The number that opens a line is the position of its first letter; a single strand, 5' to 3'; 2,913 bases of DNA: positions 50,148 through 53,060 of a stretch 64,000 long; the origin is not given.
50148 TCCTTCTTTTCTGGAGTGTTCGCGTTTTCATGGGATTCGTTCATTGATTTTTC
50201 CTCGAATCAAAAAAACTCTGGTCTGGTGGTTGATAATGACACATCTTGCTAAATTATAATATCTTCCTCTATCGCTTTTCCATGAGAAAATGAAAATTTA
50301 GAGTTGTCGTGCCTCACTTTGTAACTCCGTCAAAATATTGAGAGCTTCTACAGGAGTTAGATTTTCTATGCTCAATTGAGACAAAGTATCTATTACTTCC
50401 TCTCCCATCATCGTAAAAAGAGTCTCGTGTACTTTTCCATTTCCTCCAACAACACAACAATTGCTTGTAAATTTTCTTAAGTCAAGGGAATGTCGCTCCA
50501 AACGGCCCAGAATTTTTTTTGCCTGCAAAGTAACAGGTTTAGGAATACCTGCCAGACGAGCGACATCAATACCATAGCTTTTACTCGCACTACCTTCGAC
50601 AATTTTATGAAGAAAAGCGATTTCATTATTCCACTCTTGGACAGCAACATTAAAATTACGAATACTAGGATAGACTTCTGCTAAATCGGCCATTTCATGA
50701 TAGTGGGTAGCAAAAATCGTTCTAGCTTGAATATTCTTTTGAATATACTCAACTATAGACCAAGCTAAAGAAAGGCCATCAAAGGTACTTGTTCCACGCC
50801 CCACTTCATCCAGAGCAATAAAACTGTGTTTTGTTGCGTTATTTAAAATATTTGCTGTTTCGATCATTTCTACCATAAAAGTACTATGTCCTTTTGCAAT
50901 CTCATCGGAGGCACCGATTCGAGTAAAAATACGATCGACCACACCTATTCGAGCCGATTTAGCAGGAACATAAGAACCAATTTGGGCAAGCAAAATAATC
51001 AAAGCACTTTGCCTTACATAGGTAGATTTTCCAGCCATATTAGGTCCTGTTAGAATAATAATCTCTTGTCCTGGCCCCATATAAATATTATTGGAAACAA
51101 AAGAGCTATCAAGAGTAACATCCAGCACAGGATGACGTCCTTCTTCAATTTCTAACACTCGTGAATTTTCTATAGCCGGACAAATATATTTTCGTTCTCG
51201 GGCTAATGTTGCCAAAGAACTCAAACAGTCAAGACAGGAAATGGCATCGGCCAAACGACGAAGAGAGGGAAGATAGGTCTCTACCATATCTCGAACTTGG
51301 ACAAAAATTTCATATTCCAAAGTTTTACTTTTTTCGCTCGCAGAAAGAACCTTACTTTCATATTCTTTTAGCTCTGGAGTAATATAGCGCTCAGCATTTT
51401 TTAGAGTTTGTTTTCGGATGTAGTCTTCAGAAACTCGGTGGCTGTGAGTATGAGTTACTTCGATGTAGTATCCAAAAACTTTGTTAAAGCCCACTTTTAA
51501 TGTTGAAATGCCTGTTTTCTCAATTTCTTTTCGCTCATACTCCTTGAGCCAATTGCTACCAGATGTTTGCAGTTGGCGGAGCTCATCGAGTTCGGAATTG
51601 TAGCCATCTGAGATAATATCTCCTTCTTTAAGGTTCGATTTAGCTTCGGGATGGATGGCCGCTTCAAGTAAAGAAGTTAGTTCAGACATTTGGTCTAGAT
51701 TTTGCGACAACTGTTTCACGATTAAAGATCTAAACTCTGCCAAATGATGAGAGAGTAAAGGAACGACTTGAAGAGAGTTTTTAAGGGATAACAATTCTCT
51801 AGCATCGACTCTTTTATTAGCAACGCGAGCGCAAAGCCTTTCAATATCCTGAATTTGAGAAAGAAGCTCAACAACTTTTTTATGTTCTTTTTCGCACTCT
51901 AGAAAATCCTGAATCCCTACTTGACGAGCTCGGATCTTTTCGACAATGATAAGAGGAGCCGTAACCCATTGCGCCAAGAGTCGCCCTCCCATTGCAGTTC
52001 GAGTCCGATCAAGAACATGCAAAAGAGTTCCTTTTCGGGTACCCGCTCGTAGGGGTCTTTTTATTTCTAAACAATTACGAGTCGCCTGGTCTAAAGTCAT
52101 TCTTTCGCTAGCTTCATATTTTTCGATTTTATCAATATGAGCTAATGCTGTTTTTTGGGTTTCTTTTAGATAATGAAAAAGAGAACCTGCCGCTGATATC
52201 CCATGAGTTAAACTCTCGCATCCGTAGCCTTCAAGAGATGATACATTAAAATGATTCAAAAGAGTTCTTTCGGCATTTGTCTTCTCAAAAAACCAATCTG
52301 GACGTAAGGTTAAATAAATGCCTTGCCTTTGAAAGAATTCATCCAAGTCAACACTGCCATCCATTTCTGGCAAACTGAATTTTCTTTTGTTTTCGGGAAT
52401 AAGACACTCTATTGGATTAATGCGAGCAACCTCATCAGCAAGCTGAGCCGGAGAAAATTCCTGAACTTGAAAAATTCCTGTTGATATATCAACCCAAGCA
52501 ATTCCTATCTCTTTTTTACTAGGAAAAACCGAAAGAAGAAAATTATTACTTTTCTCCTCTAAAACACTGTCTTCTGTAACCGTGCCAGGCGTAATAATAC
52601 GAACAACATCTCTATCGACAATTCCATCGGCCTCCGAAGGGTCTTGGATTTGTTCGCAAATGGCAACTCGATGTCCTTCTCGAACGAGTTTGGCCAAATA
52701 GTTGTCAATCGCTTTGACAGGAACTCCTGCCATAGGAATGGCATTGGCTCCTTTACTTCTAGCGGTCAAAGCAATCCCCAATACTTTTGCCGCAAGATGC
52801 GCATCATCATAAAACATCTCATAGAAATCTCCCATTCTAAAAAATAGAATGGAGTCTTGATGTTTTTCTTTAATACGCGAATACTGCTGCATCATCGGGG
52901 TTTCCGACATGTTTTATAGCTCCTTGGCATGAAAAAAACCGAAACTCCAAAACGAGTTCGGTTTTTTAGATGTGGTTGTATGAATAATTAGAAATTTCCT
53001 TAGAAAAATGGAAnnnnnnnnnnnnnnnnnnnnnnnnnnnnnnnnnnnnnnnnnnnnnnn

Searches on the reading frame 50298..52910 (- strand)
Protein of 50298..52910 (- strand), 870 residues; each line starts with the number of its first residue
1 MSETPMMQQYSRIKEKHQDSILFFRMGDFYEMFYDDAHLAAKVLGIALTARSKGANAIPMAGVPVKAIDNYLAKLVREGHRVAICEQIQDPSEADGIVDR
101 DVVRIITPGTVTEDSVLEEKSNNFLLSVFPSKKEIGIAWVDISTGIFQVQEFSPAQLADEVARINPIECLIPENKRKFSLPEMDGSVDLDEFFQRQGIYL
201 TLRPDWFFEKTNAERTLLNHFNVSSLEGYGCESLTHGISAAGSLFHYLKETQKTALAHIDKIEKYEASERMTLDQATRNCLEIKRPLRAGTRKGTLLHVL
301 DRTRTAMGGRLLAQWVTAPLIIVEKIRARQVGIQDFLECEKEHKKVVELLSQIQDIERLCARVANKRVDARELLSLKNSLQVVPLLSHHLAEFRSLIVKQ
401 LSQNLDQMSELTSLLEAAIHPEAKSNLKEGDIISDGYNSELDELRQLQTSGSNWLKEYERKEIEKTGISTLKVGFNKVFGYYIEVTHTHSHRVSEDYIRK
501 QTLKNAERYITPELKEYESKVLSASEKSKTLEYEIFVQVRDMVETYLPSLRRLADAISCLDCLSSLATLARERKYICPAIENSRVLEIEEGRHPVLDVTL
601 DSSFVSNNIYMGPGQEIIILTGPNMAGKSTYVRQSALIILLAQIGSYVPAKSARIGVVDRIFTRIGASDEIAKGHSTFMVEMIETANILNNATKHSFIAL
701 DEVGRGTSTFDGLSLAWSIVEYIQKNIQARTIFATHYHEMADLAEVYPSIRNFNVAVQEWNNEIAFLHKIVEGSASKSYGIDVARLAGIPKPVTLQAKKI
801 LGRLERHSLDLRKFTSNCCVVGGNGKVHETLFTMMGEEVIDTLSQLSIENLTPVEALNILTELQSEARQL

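Call 39: search_protein_families(library=pfam, proteins=[window:50298-52910:-], max_evalue=0.00001)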
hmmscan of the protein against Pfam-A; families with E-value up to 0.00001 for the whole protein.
window:50298-52910:- (870 aa): 5 families
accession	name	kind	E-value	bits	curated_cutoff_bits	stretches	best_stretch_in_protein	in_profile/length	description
PF00488.27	MutS_V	-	5.3e-84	281.3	30.2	1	618-805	1-188/188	MutS domain V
PF05192.23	MutS_III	-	1.1e-45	156.9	34.1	1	276-567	1-194/194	MutS domain III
PF01624.25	MutS_I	-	4.6e-44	149.7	20.6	1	4-114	1-112/113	MutS domain I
PF05190.23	MutS_IV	-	4.9e-31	107.3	22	1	436-526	1-91/92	MutS family domain IV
PF05188.22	MutS_II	-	1.8e-27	96.8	25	1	123-260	1-133/133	MutS domain II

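Call 65: find_homologous_proteins(query=window:50298-52910:-, max_evalue=1e-50)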
Query window:50298-52910:- (870 aa): 7999 proteins with E <= 1e-50 among 8000 candidates; the best 120 are listed.
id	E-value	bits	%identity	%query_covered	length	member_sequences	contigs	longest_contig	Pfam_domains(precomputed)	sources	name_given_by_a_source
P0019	0.0e+0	1887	97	100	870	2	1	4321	PF01624.26,PF05192.24,PF05188.24,PF05190.24,PF00488.28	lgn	-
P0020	0.0e+0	1296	65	100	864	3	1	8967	PF01624.26,PF05192.24,PF05188.24,PF05190.24,PF00488.28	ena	-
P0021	0.0e+0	1268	64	100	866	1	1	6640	PF01624.26,PF05192.24,PF05188.24,PF05190.24,PF00488.28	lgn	-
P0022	0.0e+0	1266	63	100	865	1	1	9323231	PF01624.26,PF05192.24,PF05188.24,PF05190.24,PF00488.28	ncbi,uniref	ncbi:DNA mismatch repair protein MutS [Candidatus Uabimicrobium sp. HlEnr_7]|uniref:DNA mismatch rep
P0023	0.0e+0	1201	60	100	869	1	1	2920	PF01624.26,PF05192.24,PF05188.24,PF05190.24,PF00488.28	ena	-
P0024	0.0e+0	1194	61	100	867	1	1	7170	PF01624.26,PF05192.24,PF05188.24,PF05190.24,PF00488.28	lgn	-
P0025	0.0e+0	1187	59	100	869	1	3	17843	PF01624.26,PF05192.24,PF05188.24,PF05190.24,PF00488.28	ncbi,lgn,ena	-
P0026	0.0e+0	1180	61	100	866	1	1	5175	PF01624.26,PF05192.24,PF05188.24,PF05190.24,PF00488.28,PF27441.1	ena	-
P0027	0.0e+0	1174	59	99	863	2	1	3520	PF01624.26,PF05192.24,PF05188.24,PF05190.24,PF00488.28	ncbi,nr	ncbi:MAG: DNA mismatch repair protein MutS [Candidatus Brocadiae bacterium]|nr:DNA mismatch repair p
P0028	0.0e+0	1115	57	99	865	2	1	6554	PF01624.26,PF05192.24,PF05188.24,PF05190.24,PF00488.28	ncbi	-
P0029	0.0e+0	1106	56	100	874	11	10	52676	PF01624.26,PF05192.24,PF05188.24,PF05190.24,PF00488.28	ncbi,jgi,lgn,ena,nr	ncbi:MAG TPA: DNA mismatch repair protein MutS [Planctomycetota bacterium]|jgi:DNA mismatch repair p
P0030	0.0e+0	1089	56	99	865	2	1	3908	PF01624.26,PF05192.24,PF05188.24,PF05190.24,PF00488.28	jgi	-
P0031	0.0e+0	1081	55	100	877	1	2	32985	PF01624.26,PF05192.24,PF05188.24,PF05190.24,PF00488.28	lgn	-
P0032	0.0e+0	1080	54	100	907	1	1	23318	PF01624.26,PF05192.24,PF05188.24,PF05190.24,PF00488.28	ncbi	-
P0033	0.0e+0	1078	54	100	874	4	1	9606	PF01624.26,PF05192.24,PF05188.24,PF05190.24,PF00488.28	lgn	-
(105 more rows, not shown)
